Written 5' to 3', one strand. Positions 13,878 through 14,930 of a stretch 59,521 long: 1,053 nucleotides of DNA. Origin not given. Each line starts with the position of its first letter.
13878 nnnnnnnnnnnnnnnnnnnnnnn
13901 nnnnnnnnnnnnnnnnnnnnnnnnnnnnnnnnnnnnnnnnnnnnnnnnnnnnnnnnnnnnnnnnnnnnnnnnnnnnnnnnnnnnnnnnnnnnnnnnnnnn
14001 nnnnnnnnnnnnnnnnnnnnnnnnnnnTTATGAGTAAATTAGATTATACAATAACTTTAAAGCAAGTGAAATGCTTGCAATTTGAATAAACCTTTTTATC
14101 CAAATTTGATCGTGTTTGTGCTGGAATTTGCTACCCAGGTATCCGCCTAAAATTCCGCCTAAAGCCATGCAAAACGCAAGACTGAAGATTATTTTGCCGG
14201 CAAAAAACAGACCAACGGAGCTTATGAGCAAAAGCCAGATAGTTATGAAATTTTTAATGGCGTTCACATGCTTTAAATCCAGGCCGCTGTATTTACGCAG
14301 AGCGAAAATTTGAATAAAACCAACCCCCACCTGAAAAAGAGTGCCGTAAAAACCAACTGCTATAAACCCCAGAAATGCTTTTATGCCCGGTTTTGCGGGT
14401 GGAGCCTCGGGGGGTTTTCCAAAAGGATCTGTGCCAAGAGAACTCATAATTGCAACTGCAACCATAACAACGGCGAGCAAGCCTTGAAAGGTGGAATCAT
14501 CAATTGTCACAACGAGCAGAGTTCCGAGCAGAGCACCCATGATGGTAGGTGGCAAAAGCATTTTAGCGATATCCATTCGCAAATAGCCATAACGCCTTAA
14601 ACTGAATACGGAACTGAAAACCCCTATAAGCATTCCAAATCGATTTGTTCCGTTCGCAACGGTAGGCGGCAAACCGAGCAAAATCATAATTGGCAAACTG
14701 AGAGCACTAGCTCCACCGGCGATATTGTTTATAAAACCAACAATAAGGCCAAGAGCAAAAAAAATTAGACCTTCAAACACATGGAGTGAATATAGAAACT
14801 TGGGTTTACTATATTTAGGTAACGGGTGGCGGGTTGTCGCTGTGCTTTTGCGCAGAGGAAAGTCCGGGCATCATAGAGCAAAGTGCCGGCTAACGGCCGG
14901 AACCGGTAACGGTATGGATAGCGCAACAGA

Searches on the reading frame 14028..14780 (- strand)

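Call 9: search_protein_families(library=pfam, proteins=[window:14028-14780:-])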
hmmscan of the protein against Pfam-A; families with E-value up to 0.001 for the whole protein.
window:14028-14780:- (250 aa): 1 family
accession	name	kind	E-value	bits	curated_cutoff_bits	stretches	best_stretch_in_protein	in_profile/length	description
PF01925.25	TauE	-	6.7e-42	144.2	32.6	1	8-243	2-237/237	Sulfite exporter TauE/SafE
